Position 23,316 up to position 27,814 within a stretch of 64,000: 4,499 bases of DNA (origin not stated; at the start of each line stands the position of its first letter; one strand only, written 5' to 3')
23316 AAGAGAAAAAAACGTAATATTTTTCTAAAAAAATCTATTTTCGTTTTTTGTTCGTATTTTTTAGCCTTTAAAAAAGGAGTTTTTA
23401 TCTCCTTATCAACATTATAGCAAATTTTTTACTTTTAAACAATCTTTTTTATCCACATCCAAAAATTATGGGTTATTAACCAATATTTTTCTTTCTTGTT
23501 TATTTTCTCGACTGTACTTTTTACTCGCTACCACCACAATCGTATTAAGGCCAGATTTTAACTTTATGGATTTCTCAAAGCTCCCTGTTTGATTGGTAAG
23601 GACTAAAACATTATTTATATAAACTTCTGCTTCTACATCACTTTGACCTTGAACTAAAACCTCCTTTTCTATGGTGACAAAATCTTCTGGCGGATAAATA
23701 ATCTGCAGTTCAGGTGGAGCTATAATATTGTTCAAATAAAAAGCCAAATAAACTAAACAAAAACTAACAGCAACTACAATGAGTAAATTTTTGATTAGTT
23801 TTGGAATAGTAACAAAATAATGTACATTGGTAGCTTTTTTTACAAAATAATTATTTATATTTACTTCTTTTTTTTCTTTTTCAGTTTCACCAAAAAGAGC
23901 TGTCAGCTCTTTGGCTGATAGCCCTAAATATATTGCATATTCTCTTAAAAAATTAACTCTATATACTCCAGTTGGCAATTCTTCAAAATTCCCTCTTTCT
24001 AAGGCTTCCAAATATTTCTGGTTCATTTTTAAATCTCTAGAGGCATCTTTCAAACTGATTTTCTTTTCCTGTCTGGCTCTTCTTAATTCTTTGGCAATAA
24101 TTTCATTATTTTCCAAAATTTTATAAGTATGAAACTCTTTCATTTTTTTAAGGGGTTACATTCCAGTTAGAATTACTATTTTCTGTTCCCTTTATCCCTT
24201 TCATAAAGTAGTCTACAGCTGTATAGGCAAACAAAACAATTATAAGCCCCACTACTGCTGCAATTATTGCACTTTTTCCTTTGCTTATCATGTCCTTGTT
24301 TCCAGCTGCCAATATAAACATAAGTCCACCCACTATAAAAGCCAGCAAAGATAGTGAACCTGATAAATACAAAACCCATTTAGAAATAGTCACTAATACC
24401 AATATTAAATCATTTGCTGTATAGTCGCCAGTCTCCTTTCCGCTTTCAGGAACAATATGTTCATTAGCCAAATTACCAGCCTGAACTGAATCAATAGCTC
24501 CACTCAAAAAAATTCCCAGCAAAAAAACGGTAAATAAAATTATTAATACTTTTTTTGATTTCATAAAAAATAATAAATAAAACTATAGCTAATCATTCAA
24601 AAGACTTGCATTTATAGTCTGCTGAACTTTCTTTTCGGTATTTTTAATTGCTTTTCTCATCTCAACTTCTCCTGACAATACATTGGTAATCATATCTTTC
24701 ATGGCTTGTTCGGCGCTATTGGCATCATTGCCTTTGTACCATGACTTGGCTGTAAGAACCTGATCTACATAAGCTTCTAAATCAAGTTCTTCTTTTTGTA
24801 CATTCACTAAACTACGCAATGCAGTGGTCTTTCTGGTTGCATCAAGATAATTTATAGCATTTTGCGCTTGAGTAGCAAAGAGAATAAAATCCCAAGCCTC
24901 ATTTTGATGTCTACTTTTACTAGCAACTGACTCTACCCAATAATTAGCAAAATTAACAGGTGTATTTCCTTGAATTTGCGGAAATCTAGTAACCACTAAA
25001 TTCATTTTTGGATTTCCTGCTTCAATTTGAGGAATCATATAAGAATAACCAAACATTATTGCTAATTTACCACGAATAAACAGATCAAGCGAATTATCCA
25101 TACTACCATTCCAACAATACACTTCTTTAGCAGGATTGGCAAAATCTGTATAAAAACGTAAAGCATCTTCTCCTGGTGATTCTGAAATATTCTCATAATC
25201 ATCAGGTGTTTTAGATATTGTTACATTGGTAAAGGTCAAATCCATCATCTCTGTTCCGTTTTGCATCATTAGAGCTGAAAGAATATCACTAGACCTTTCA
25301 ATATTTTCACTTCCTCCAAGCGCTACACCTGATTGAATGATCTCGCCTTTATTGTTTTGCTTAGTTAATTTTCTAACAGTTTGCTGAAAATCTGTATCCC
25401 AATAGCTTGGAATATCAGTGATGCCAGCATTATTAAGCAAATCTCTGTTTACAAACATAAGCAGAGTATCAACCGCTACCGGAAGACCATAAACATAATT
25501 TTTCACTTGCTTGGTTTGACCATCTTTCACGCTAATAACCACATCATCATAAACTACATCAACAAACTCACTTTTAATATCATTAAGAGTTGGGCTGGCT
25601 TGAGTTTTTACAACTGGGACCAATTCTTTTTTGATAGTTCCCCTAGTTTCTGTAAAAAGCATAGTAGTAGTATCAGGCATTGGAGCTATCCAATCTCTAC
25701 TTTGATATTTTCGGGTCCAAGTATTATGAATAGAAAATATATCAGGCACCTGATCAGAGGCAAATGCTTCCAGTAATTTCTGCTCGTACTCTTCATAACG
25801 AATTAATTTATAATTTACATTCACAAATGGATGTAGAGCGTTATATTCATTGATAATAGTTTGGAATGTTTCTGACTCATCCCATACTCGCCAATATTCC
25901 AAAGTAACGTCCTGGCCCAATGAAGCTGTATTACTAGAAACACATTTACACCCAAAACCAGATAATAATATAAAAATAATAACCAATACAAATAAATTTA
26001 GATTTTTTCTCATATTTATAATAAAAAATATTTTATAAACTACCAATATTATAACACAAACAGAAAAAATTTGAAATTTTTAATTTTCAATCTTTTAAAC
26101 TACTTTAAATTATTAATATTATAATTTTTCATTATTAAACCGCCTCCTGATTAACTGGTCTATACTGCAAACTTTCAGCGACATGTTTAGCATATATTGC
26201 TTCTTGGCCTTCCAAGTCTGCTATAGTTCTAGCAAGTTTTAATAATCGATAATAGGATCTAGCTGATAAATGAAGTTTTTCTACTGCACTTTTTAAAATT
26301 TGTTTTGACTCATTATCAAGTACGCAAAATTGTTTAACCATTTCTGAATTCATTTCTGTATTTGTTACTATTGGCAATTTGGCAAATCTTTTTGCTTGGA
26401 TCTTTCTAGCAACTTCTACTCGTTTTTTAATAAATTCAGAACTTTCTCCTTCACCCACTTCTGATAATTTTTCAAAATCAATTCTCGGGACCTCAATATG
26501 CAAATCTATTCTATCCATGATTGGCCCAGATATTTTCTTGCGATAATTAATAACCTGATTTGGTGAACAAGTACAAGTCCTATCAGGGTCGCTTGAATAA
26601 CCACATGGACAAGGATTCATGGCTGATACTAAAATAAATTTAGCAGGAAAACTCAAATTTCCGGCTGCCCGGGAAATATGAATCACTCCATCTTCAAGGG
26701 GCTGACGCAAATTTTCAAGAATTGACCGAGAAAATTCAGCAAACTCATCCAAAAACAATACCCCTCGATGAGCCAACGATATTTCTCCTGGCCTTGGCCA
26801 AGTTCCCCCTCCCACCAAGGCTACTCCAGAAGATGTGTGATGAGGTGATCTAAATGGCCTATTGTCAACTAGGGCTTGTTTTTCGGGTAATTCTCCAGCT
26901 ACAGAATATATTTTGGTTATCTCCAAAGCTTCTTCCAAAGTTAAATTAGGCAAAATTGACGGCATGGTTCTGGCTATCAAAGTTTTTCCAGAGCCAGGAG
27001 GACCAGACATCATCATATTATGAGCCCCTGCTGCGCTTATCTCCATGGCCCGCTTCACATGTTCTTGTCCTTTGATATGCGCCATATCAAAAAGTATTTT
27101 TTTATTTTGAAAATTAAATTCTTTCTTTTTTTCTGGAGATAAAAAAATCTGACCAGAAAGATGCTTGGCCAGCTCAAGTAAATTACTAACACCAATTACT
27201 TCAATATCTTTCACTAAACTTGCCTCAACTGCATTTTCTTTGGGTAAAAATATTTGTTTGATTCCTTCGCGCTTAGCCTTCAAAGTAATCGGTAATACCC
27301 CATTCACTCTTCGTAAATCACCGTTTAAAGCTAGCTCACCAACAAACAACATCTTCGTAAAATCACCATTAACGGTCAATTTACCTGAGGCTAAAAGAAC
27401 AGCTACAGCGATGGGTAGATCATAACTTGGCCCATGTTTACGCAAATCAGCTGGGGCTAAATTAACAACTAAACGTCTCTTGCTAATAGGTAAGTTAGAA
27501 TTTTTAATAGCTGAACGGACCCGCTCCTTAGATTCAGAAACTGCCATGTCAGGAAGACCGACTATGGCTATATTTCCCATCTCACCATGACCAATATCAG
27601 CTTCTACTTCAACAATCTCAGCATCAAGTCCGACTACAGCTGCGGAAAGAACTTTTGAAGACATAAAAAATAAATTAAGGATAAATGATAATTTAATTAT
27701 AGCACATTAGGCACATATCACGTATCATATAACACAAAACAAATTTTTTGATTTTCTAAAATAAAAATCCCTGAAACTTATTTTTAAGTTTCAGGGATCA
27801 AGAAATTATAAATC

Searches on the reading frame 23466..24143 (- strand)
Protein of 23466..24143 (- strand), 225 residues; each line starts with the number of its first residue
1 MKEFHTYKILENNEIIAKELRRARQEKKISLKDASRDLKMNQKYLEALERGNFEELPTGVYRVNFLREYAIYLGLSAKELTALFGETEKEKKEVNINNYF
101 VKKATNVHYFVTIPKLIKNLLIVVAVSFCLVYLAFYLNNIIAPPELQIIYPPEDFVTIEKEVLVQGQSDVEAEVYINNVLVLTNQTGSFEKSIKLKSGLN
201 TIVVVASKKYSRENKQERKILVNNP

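Call 10: search_protein_families(library=pfam, proteins=[window:23466-24143:-], max_evalue=0.00001)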
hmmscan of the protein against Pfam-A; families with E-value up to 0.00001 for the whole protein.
window:23466-24143:- (225 aa): 3 families
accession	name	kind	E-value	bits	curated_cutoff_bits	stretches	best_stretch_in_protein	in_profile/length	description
PF13413.12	HTH_25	-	2.9e-20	72.3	24.6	1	20-80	2-62/62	Helix-turn-helix domain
PF09136.16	Glucodextran_B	-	4.2e-09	36.6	27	1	144-223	1-82/83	Glucodextranase, domain B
PF12844.13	HTH_19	-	2.4e-07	31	30.2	1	19-83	3-61/64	Helix-turn-helix domain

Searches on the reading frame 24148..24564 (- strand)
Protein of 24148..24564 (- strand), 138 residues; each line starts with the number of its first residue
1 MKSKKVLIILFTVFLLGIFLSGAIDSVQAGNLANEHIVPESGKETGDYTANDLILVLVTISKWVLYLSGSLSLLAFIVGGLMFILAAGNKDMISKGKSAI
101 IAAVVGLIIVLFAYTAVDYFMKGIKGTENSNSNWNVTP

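Call 3: search_protein_families(library=pfam, proteins=[window:24148-24564:-], max_evalue=1)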
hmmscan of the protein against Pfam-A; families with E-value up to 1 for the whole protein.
window:24148-24564:- (138 aa): 5 families
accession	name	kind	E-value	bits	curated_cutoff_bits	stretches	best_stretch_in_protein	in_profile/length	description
PF18895.5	T4SS_pilin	-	1.5e-06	28.6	26.6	1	59-120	11-71/71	Type IV secretion system pilin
PF04932.20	Wzy_C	-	0.0051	17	31.7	1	58-129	4-71/149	O-Antigen ligase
PF01578.25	Cytochrom_C_asm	-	0.017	15.2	29.9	1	71-124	160-211/212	Cytochrome C assembly protein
PF04956.18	TrbC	-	0.19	12.4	27.9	1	56-120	40-98/98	TrbC/VIRB2 pilin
PF04246.17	RseC_MucC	-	0.33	11.3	24.4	1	72-128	67-122/130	Positive regulator of sigma(E), RseC/MucC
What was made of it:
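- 24148..24564 (-): c9, solitary type-G pilin-family gene (138 aa) in an SBP - pilin - RodZ-like gene string. PF18895 28.6 bits (call 3).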

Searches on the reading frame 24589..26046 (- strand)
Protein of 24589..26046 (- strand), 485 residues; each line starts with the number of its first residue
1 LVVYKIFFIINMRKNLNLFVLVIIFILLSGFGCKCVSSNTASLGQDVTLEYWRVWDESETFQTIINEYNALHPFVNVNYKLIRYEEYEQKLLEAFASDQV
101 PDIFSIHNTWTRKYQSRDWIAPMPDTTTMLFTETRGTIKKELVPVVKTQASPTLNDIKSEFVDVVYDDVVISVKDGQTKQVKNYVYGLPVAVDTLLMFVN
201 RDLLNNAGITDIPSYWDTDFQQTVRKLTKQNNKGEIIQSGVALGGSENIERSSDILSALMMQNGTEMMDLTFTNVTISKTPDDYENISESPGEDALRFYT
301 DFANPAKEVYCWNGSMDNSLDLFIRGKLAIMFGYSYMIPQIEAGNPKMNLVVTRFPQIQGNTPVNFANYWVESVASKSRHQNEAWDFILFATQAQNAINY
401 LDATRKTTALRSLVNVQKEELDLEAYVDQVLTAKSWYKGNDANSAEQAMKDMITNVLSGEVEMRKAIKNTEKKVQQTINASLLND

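Call 10: search_protein_families(library=pfam, proteins=[window:24589-26046:-], max_evalue=0.00001)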
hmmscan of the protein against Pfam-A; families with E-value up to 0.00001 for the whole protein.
window:24589-26046:- (485 aa): 2 families
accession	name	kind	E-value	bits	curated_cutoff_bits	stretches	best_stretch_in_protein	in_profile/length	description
PF01547.30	SBP_bac_1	-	8.2e-27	95.4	26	1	57-397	4-306/307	Bacterial extracellular solute-binding protein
PF13416.11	SBP_bac_8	-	7e-21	75.7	27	1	64-410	2-262/279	Bacterial extracellular solute-binding protein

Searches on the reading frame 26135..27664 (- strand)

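Call 8: search_protein_families(library=pfam, proteins=[window:26135-27664:-], max_evalue=0.00001)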
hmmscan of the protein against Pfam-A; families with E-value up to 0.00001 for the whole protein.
window:26135-27664:- (509 aa): 7 families
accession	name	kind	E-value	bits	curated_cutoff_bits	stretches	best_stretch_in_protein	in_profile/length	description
PF01078.27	Mg_chelatase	-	1.3e-93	312.6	20.3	1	193-399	1-206/207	Magnesium chelatase, subunit ChlI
PF13541.12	ChlI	-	1e-42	145.3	27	1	20-144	1-121/121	Subunit ChlI of Mg-chelatase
PF13335.12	Mg_chelatase_C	-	1e-31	109.8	26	1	406-502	1-94/94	Magnesium chelatase, subunit ChlI C-terminal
PF07728.20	AAA_5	-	2.4e-08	34.5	22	1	216-353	1-125/139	AAA domain (dynein-related subfamily)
PF05362.19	Lon_C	-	1.4e-07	31.7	21.1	1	49-162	77-195/205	Lon protease (S16) C-terminal proteolytic domain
PF00493.29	MCM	-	7.4e-07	28.9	23.3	0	292-359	114-181/224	MCM P-loop domain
PF00158.32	Sigma54_activat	-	9.7e-06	25.8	20.2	0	290-349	84-141/168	Sigma-54 interaction domain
